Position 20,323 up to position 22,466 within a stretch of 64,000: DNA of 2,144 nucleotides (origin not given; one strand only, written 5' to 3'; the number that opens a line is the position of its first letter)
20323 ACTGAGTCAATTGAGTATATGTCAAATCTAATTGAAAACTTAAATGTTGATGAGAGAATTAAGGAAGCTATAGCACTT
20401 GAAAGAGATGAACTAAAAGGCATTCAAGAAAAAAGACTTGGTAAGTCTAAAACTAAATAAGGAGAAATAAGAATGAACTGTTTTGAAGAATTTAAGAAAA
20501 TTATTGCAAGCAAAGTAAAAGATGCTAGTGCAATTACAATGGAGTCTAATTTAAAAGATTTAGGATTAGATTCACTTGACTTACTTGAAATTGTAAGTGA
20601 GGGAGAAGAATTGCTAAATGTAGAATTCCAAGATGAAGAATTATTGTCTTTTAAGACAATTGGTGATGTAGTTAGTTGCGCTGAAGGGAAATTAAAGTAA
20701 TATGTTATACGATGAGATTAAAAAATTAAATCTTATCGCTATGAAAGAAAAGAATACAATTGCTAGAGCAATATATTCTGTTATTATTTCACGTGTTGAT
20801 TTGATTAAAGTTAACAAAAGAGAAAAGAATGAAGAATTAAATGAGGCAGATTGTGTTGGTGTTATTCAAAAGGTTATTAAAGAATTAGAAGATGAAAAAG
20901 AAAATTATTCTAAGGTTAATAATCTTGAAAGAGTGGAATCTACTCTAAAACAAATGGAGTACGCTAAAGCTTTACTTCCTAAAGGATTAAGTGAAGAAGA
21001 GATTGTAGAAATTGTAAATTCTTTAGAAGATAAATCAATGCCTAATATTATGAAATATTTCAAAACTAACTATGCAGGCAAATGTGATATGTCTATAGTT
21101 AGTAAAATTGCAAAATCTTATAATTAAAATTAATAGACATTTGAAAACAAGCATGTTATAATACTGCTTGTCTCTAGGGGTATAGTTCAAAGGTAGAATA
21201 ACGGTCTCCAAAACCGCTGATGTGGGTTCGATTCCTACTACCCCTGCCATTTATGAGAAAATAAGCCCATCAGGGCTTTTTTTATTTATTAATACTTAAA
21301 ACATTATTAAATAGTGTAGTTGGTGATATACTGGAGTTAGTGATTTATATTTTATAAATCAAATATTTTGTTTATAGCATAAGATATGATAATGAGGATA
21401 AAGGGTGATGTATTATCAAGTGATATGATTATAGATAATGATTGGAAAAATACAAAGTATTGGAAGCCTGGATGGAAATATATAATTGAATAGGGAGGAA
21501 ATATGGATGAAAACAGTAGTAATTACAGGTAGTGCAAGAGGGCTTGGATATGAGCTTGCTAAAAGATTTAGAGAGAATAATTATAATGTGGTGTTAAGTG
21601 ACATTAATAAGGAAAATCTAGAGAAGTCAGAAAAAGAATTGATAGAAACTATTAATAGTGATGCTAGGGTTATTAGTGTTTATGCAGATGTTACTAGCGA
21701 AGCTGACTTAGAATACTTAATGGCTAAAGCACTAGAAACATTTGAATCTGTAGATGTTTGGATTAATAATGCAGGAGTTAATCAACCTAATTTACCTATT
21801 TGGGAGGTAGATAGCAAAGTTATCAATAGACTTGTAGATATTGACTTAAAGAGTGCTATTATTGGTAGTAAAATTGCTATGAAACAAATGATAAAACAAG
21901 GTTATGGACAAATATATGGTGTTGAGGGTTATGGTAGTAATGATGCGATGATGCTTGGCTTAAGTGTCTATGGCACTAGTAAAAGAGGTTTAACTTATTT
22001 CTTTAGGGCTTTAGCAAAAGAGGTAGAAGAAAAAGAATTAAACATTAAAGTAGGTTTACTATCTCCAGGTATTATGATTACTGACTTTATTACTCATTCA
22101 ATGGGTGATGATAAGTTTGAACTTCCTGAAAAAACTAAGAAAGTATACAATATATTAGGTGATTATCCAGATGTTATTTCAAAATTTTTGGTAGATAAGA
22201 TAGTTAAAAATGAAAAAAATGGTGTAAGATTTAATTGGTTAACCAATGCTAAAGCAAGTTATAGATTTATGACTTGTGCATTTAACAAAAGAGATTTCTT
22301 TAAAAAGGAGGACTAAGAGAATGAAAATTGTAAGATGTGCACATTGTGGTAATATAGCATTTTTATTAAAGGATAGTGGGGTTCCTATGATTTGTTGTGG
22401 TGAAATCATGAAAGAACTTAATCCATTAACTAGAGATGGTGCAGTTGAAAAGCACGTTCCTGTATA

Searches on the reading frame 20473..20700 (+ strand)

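Call 21: search_protein_families(library=pfam, proteins=[window:20473-20700:+], max_evalue=0.01)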
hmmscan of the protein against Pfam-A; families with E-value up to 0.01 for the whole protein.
window:20473-20700:+ (75 aa): 1 family
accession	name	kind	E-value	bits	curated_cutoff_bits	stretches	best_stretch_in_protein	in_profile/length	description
PF00550.31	PP-binding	-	4.6e-11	43.3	20.8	1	7-68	3-65/67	Phosphopantetheine attachment site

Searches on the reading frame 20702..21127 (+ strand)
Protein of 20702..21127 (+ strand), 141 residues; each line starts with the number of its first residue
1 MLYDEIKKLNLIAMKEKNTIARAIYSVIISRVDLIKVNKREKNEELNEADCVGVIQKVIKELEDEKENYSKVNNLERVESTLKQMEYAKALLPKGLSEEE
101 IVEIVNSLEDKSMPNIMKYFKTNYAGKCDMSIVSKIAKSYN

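Call 21: search_protein_families(library=pfam, proteins=[window:20702-21127:+], max_evalue=0.01)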
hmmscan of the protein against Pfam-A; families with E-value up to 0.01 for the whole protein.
window:20702-21127:+ (141 aa): 1 family
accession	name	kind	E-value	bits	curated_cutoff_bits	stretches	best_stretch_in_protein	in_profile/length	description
PF09424.15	YqeY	-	3.6e-13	50.2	27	1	11-139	9-141/143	Yqey-like protein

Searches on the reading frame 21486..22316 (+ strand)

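Call 21: search_protein_families(library=pfam, proteins=[window:21486-22316:+], max_evalue=0.01)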
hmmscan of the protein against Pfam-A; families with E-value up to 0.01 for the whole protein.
window:21486-22316:+ (276 aa): 6 families
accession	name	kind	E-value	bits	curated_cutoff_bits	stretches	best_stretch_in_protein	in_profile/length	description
PF00106.31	adh_short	-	5.3e-38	130.9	26.6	1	9-202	1-187/195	short chain dehydrogenase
PF13561.12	adh_short_C2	-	4.7e-30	105.4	27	1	15-211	1-190/236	Enoyl-(Acyl carrier protein) reductase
PF23441.1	SDR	-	4.4e-05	23.4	27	1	9-210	8-207/258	SDR-like rossmann domain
PF08659.16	KR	-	6.4e-05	23.4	22.6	1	10-102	2-95/180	KR domain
PF02254.24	TrkA_N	-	0.0035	18.1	23.8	1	20-65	9-54/116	TrkA-N domain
PF02719.21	Polysacc_synt_2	-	0.0035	17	20.2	1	11-185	1-161/293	Polysaccharide biosynthesis protein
